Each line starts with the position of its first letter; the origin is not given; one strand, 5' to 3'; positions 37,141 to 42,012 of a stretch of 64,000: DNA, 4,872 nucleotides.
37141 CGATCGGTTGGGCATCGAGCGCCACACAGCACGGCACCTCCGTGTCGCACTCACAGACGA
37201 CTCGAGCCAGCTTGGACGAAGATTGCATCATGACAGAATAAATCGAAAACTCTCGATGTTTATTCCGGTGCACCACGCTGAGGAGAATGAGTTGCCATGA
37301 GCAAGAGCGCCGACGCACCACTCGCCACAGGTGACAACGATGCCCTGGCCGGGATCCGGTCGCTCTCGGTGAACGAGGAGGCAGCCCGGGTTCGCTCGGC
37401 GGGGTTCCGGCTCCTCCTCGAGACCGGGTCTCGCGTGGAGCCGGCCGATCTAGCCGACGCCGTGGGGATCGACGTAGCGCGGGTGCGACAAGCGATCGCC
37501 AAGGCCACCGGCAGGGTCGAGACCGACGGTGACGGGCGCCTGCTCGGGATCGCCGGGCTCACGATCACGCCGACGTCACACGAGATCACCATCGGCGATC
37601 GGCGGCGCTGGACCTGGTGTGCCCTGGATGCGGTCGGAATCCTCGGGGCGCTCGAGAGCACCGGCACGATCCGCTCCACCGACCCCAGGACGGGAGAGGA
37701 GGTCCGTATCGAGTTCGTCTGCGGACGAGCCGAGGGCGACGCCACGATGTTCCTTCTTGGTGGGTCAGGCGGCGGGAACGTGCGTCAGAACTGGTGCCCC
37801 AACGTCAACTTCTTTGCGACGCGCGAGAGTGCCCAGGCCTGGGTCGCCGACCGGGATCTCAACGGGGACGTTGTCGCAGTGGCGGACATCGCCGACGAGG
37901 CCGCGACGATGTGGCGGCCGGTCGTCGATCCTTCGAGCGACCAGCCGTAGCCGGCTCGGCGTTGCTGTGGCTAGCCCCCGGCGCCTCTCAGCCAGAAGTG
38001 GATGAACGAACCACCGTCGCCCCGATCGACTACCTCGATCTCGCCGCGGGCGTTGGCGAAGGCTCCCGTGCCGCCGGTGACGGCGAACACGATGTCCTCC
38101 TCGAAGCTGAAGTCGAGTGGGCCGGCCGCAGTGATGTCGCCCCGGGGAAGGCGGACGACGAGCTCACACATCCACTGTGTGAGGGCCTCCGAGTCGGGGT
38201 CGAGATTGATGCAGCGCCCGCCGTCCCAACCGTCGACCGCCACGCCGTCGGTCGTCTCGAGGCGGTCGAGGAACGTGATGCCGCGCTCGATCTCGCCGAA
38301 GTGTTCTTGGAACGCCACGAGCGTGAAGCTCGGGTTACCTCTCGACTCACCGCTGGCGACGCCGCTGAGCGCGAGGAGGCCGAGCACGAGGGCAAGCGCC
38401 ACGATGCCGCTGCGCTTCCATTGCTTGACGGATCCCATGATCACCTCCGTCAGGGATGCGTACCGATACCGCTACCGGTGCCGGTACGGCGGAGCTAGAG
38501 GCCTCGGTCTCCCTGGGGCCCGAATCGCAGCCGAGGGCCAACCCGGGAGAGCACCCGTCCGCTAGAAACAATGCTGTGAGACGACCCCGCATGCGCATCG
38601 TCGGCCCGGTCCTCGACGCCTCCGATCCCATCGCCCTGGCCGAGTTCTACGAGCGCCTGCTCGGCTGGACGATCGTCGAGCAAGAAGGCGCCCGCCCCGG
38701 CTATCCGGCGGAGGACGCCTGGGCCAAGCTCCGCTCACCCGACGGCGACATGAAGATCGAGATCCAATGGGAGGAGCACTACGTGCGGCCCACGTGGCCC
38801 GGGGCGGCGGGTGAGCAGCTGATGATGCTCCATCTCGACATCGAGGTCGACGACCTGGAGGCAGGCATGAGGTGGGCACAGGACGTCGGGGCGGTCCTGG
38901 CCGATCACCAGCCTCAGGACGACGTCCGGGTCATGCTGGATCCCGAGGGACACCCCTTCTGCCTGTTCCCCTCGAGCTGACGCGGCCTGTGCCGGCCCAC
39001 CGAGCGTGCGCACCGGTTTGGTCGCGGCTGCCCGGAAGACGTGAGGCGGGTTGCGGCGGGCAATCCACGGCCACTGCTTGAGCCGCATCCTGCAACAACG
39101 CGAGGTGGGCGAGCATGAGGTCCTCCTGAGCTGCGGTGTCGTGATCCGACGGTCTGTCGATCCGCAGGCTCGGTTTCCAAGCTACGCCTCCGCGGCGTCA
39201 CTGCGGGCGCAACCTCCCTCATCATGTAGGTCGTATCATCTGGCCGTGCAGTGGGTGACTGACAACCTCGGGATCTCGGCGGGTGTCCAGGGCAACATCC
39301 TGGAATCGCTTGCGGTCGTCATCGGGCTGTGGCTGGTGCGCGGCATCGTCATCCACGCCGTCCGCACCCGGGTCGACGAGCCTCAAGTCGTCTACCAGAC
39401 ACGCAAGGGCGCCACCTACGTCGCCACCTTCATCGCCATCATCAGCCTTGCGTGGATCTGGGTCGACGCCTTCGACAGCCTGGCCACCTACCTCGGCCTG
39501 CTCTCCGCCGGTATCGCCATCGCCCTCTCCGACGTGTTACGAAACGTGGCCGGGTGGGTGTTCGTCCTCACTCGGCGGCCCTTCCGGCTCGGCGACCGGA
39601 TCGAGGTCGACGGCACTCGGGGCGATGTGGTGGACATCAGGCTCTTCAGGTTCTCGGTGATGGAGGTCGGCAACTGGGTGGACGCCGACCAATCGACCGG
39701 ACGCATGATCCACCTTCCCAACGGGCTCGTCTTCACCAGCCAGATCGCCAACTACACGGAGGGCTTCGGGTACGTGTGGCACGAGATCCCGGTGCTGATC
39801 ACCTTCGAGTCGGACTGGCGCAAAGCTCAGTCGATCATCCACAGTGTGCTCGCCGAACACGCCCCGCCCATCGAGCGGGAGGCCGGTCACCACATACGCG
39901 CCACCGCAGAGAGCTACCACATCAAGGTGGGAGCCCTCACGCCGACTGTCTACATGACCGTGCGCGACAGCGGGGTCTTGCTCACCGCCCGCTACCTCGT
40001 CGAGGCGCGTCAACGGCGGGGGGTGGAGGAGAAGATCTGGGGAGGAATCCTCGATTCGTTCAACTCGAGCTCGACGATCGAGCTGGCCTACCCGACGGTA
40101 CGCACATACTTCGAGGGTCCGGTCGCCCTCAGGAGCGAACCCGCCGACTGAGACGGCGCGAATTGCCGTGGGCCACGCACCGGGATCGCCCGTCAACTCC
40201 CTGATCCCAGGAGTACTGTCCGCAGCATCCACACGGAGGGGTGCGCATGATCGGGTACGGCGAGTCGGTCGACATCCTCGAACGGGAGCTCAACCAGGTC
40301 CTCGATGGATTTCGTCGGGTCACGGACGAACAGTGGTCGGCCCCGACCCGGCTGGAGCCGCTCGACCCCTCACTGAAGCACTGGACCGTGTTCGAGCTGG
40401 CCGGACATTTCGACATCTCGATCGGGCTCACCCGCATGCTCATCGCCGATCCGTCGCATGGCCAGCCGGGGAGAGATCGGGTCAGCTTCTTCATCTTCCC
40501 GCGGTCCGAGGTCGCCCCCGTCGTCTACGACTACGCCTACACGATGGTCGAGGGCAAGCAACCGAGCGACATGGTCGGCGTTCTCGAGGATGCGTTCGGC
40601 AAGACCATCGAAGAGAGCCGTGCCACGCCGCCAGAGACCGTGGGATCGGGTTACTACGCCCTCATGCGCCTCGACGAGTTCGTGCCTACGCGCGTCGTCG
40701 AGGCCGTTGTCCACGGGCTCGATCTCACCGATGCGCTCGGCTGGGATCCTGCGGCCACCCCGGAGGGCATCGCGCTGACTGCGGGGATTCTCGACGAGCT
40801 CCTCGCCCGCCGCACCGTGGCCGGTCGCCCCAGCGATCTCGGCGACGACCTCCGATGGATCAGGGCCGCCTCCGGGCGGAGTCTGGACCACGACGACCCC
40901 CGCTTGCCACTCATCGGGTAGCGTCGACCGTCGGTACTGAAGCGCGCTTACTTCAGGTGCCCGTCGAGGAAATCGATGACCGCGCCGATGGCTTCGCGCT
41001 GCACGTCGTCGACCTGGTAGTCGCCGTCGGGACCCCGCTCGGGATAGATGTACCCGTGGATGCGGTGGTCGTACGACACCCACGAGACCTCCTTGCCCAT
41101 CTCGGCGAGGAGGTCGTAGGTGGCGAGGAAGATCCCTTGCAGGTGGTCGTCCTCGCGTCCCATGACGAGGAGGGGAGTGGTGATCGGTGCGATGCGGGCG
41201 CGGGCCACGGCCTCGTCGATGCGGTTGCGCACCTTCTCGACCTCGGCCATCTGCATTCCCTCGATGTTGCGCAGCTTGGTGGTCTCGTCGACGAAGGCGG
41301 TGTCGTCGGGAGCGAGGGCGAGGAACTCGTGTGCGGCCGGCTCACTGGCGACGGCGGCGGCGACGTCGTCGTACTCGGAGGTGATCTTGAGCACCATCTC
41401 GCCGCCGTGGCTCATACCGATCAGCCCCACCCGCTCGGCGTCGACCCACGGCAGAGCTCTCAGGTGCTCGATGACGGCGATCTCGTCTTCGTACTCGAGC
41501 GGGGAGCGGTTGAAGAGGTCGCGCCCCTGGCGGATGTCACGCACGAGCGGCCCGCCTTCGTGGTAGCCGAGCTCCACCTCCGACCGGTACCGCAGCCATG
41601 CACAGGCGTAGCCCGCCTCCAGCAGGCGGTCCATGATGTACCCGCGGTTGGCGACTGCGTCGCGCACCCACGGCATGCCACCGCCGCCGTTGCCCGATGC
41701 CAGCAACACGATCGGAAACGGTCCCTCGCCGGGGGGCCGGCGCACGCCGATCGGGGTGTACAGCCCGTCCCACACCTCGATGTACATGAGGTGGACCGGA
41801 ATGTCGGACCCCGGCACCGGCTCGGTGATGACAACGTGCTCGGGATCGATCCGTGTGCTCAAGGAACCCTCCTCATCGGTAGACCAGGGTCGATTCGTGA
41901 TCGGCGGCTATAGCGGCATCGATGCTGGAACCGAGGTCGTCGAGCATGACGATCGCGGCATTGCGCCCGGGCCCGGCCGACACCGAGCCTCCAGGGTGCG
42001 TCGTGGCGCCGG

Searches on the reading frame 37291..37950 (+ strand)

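Call 13: search_protein_families(library=pfam, proteins=[window:37291-37950:+])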
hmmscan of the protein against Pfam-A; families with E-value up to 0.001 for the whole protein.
window:37291-37950:+ (219 aa): 2 families
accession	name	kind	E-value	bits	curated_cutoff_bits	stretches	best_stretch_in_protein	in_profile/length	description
PF03243.20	MerB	-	7.6e-23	81.3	27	1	90-202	1-119/126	Alkylmercury lyase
PF12324.14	HTH_15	-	7.8e-06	26.4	27.2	1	42-87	29-73/74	Helix-turn-helix domain of alkylmercury lyase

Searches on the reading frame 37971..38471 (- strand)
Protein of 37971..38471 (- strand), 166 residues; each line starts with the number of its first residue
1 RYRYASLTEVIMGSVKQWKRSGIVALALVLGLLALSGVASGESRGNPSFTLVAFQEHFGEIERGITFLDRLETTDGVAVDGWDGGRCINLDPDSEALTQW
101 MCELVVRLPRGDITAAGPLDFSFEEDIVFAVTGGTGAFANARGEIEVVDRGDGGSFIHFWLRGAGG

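Call 13: search_protein_families(library=pfam, proteins=[window:37971-38471:-])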
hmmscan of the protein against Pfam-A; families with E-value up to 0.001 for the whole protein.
window:37971-38471:- (166 aa): 1 family
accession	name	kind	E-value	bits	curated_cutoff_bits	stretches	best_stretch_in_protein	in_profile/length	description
PF18678.6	AOC_like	-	0.00027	21.1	25.9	1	68-148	26-109/123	Allene oxide cyclase barrel like domain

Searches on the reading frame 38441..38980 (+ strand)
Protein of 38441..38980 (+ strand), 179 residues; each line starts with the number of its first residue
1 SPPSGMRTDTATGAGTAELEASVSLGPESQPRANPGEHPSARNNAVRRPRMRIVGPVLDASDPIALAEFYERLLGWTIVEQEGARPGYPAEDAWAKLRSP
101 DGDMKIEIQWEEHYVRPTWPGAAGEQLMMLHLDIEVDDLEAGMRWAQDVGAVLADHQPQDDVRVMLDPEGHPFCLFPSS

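Call 13: search_protein_families(library=pfam, proteins=[window:38441-38980:+])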
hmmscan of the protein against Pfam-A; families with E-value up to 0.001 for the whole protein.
window:38441-38980:+ (179 aa): 2 families
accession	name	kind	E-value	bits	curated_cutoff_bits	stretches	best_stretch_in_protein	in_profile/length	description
PF18029.7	Glyoxalase_6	-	1.1e-20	74.7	23.6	1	57-176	3-106/106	Glyoxalase-like domain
PF13669.12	Glyoxalase_4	-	0.00065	20.4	27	1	65-160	12-100/109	Glyoxalase/Bleomycin resistance protein/Dioxygenase superfamily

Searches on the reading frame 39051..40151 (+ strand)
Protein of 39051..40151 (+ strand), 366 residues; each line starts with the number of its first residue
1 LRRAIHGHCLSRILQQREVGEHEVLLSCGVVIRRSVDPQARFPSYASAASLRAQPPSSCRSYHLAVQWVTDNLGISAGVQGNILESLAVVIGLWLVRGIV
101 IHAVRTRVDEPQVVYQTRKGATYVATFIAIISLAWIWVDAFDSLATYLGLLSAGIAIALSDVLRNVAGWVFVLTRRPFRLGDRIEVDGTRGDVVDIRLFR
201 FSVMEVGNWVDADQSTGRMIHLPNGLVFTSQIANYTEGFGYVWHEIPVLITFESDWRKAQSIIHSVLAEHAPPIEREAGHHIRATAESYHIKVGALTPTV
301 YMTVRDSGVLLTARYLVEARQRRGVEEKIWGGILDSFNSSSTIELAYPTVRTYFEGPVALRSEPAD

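Call 11: search_protein_families(library=pfam, proteins=[window:39051-40151:+])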
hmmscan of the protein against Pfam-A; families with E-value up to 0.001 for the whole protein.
window:39051-40151:+ (366 aa): 1 family
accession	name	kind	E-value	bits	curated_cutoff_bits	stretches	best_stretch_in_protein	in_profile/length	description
PF00924.24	MS_channel_2nd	-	5.3e-13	49.3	20.2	1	161-236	1-67/68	Mechanosensitive ion channel, beta-domain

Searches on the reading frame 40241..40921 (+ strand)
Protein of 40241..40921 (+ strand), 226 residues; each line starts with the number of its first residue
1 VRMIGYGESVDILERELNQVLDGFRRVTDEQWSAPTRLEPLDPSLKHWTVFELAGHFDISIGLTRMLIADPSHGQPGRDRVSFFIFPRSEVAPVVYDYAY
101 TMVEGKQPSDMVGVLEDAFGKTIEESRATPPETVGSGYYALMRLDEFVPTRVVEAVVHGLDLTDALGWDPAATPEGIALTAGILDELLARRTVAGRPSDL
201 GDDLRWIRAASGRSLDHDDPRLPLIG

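Call 11: search_protein_families(library=pfam, proteins=[window:40241-40921:+])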
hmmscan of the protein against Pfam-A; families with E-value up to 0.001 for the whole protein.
window:40241-40921:+ (226 aa): 1 family
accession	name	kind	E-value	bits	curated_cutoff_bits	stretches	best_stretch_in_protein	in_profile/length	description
PF11716.13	MDMPI_N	-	4.6e-08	34.3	24.2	1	15-162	3-139/140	Mycothiol maleylpyruvate isomerase N-terminal domain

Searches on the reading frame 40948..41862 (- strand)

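Call 11: search_protein_families(library=pfam, proteins=[window:40948-41862:-])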
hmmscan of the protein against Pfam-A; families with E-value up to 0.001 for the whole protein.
window:40948-41862:- (304 aa): 7 families
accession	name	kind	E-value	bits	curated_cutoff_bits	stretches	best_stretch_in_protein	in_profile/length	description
PF00326.27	Peptidase_S9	-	1.2e-09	38.4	22.6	1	123-278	44-196/213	Prolyl oligopeptidase family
PF07859.19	Abhydrolase_3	-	2.5e-07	31.1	25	1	119-272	44-209/210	alpha/beta hydrolase fold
PF08840.17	BAAT_C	-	2e-06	28.5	20.9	1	131-242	10-127/210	BAAT / Acyl-CoA thioester hydrolase C terminal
PF01738.24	DLH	-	1.3e-05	25.3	21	1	111-173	64-127/217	Dienelactone hydrolase family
PF05448.18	AXE1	-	2.3e-05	23.8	21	1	99-180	133-213/321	Acetyl xylan esterase (AXE1)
PF02129.25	Peptidase_S15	-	6.1e-05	23.3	23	1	39-211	8-164/262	X-Pro dipeptidyl-peptidase (S15 family)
PF06500.17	FrsA-like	-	7.8e-05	22.1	22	1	129-182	251-305/414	Esterase FrsA-like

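Call 61: search_protein_families(library=ncbifam, proteins=[window:40948-41862:-], max_evalue=0.00001)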
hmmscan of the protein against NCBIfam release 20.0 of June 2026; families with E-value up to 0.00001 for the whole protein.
window:40948-41862:- (304 aa): 1 family
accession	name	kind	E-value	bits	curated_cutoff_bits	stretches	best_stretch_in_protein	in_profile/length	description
NF033523.0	lasso_peptidase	equivalog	2.3e-06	26.7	400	1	129-269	480-614/638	Atxe2 family lasso peptide isopeptidase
